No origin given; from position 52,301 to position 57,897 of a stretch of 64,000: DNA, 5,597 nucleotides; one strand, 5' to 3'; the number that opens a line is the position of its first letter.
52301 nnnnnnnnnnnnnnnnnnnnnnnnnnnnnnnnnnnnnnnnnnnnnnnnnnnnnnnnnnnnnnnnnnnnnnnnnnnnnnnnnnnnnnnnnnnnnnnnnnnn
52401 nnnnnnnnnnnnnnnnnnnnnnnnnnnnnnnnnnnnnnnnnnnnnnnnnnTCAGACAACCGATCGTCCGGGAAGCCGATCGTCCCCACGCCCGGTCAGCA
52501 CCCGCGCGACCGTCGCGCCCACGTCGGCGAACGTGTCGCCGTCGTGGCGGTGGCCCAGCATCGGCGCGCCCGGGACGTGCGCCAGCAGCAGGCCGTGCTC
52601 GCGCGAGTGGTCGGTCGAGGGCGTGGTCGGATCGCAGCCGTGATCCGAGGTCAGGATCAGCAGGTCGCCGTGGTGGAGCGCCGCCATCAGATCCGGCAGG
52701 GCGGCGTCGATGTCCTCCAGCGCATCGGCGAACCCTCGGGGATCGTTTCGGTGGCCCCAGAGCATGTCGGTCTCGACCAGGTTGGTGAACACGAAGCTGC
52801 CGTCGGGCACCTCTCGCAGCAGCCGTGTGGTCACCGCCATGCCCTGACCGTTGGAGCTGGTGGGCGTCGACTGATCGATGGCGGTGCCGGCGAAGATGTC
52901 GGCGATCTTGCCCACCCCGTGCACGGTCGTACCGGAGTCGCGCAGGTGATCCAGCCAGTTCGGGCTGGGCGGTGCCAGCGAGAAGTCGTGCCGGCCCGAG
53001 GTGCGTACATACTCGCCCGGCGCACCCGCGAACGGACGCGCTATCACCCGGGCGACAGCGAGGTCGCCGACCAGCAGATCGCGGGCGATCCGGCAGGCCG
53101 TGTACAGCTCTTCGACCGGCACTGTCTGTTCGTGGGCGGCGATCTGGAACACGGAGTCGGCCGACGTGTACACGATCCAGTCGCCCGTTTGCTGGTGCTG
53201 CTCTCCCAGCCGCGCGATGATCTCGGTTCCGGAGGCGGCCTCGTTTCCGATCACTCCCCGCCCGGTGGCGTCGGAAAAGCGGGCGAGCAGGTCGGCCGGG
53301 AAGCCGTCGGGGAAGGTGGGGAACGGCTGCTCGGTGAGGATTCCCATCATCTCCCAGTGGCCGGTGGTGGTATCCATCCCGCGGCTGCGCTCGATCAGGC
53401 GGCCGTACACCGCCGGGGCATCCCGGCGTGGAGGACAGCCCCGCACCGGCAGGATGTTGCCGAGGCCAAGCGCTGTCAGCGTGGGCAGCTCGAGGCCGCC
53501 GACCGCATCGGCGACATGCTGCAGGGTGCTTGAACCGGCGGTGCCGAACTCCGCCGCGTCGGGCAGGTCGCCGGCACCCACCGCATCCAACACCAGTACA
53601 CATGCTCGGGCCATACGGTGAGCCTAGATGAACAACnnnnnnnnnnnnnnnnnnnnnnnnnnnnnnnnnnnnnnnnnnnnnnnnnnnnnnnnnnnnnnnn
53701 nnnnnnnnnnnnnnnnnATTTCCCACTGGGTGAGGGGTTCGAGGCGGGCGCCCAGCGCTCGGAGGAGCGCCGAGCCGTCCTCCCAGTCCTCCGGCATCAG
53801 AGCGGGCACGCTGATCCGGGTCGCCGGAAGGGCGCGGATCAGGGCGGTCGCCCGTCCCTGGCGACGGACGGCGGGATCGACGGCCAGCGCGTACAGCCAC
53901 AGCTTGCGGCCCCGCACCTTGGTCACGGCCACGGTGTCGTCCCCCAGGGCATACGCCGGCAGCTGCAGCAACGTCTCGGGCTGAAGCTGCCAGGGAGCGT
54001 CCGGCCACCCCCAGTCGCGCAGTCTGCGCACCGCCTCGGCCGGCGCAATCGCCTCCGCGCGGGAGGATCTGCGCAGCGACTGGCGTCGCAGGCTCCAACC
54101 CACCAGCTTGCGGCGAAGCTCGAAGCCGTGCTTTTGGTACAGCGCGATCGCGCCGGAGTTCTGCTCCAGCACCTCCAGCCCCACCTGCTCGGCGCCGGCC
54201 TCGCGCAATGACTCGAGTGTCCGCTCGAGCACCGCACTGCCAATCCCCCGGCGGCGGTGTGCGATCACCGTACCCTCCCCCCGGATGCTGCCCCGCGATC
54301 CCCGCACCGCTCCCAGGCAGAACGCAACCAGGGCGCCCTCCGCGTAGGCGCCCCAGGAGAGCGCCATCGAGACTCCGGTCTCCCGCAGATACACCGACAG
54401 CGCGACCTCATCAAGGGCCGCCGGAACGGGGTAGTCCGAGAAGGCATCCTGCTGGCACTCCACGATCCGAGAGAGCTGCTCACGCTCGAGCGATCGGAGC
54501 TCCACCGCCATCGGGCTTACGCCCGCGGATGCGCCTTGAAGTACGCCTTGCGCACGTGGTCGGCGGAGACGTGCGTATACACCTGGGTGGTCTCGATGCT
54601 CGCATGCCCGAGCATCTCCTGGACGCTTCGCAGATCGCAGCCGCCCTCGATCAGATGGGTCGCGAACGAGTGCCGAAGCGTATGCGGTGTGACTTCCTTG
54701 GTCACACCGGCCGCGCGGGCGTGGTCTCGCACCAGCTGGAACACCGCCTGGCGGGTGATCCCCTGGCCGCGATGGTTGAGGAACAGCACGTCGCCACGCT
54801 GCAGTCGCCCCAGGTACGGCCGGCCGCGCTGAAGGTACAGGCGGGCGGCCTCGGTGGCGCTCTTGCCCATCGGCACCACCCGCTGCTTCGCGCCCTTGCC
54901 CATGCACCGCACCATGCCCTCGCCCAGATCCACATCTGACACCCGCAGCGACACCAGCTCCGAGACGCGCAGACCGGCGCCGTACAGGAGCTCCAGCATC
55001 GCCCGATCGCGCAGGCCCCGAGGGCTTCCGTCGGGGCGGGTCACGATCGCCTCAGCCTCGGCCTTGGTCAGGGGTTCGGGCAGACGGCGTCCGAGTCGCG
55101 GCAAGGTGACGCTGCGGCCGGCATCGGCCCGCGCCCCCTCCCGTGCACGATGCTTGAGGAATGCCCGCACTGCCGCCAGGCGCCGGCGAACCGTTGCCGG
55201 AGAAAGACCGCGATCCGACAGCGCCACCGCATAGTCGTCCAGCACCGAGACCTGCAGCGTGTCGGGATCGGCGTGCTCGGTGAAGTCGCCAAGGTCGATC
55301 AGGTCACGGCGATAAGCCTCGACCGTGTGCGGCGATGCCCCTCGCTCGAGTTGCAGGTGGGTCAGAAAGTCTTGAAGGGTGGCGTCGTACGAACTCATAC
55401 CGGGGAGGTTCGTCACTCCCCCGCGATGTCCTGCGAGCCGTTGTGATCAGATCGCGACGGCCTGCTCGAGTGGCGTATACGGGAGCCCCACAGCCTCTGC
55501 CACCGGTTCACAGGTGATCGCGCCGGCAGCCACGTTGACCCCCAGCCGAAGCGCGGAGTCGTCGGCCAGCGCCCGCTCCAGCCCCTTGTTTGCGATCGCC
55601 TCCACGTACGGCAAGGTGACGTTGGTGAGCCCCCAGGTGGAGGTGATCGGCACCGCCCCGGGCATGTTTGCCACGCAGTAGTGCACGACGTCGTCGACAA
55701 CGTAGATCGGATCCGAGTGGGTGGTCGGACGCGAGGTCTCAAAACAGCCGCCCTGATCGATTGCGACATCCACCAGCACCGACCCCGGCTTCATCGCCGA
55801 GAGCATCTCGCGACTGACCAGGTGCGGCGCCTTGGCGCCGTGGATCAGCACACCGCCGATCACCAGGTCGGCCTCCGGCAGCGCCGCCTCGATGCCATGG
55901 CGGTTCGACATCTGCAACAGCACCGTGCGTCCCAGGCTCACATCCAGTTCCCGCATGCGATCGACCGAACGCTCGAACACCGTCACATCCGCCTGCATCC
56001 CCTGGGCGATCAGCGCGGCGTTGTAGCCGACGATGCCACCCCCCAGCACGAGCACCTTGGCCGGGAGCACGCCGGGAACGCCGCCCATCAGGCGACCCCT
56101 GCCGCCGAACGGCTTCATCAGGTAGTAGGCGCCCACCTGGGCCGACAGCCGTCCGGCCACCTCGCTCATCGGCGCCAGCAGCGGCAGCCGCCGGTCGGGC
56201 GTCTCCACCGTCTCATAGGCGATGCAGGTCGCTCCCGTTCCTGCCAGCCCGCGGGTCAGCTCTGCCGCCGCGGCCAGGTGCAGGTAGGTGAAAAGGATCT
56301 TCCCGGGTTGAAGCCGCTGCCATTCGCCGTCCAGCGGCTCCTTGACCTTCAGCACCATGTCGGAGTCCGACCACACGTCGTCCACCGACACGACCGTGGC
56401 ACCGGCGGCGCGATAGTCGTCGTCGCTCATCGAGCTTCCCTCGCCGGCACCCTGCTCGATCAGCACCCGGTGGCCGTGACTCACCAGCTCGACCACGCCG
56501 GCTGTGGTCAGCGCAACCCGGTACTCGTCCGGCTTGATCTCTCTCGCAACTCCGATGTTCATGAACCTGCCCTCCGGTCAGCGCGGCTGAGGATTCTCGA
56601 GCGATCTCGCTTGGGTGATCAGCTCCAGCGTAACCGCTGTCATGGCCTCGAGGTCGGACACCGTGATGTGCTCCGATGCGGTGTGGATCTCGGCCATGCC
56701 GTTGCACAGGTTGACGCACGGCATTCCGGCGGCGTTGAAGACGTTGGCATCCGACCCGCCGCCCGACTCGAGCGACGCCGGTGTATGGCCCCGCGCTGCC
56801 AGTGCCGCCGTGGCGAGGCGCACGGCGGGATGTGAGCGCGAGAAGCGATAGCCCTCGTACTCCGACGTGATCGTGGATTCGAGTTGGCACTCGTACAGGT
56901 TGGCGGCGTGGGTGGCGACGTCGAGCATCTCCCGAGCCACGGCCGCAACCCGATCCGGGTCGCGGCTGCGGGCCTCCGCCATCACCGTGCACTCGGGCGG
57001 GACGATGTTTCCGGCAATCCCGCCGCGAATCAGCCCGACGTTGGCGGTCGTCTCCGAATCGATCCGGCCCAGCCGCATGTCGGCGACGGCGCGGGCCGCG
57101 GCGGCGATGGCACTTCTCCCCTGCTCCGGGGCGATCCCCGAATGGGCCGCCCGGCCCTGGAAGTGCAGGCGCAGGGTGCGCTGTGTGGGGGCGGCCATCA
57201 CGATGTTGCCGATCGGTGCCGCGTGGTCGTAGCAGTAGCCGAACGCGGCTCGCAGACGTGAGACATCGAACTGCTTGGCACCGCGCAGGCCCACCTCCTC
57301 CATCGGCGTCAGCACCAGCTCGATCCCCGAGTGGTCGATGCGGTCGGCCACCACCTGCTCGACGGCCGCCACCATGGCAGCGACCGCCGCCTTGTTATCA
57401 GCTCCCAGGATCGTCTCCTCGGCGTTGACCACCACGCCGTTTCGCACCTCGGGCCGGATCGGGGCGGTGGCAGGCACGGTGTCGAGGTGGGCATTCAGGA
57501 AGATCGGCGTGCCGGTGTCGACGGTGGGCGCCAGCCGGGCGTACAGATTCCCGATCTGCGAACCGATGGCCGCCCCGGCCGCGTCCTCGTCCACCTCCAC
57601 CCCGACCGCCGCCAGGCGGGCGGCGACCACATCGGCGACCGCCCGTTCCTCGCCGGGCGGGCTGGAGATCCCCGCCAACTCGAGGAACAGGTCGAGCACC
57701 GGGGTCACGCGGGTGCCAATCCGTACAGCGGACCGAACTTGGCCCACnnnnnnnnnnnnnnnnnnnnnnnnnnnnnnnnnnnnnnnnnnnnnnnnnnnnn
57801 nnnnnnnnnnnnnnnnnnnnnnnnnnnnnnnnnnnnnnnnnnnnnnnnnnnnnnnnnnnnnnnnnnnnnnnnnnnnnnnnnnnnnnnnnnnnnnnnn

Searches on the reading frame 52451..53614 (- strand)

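Call 51: search_protein_families(library=pfam, proteins=[window:52451-53614:-], max_evalue=0.0001)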
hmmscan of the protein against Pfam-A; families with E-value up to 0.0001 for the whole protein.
window:52451-53614:- (387 aa): 1 family
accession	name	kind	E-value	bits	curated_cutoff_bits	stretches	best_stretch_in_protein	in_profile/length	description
PF01676.23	Metalloenzyme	-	5.1e-26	92.1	24.3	1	3-372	2-247/252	Metalloenzyme superfamily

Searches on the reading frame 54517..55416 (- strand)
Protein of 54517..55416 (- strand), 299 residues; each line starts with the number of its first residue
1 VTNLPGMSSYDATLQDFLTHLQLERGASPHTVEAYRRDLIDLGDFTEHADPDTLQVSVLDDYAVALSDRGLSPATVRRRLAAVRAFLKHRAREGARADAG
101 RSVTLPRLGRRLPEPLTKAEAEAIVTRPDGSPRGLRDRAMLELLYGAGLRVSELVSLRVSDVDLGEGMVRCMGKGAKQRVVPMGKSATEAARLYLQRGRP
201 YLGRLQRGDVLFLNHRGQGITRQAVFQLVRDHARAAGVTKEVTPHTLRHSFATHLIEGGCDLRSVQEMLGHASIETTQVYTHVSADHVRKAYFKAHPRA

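Call 51: search_protein_families(library=pfam, proteins=[window:54517-55416:-], max_evalue=0.0001)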
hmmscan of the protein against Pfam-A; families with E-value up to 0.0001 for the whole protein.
window:54517-55416:- (299 aa): 3 families
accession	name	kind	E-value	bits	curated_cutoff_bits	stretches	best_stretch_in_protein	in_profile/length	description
PF00589.27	Phage_integrase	-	5.5e-51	173.2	27.1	1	116-285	3-170/172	Phage integrase family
PF02899.23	Phage_int_SAM_1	-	6.5e-17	62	22.3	1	14-94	1-83/83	Phage integrase, N-terminal SAM-like domain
PF13495.12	Phage_int_SAM_4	-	9.6e-05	23.2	27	0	14-89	2-77/85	Phage integrase, N-terminal SAM-like domain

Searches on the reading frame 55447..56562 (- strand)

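Call 51: search_protein_families(library=pfam, proteins=[window:55447-56562:-], max_evalue=0.0001)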
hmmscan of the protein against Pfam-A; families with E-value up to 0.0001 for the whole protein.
window:55447-56562:- (371 aa): 5 families
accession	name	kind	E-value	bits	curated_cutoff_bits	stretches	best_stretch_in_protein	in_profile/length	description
PF01262.27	AlaDh_PNT_C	-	9.3e-83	277.3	23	1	141-351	2-213/214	Alanine dehydrogenase/PNT, C-terminal domain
PF05222.21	AlaDh_PNT_N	-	3.3e-46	157.3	30.4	1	4-136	1-136/136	Alanine dehydrogenase/PNT, N-terminal domain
PF02826.25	2-Hacid_dh_C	-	2.1e-07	31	25.1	1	169-267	38-127/178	D-isomer specific 2-hydroxyacid dehydrogenase, NAD binding domain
PF00070.33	Pyr_redox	-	7.6e-06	26.8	22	1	169-226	1-57/82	Pyridine nucleotide-disulphide oxidoreductase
PF07992.20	Pyr_redox_2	-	2.2e-05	24.4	26.1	1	166-226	141-200/291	Pyridine nucleotide-disulphide oxidoreductase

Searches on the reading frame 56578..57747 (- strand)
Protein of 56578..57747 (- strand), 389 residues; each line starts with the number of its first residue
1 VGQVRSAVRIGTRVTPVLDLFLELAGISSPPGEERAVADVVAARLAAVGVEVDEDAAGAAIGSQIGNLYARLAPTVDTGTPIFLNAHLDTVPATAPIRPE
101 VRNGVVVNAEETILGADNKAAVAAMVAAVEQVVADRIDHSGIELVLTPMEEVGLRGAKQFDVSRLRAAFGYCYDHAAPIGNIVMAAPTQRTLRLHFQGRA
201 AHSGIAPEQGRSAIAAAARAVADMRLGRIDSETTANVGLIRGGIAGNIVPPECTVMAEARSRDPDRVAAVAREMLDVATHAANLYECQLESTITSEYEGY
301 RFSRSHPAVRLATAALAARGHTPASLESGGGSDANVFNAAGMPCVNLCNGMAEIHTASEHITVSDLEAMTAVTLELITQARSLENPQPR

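Call 51: search_protein_families(library=pfam, proteins=[window:56578-57747:-], max_evalue=0.0001)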
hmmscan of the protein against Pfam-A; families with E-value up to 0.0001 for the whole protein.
window:56578-57747:- (389 aa): 4 families
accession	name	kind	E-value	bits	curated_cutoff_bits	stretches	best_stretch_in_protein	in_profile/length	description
PF01546.33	Peptidase_M20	-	2.6e-19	70.4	24.6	1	84-378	2-205/206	Peptidase family M20/M25/M40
PF07687.19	M20_dimer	-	1e-16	61.2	21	1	191-282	8-103/107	Peptidase dimerisation domain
PF05343.19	Peptidase_M42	-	2.2e-10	40.5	23.2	1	116-160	133-176/292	M42 glutamyl aminopeptidase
PF04389.22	Peptidase_M28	-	3.3e-09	37.2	21.3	1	67-160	1-76/193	Peptidase family M28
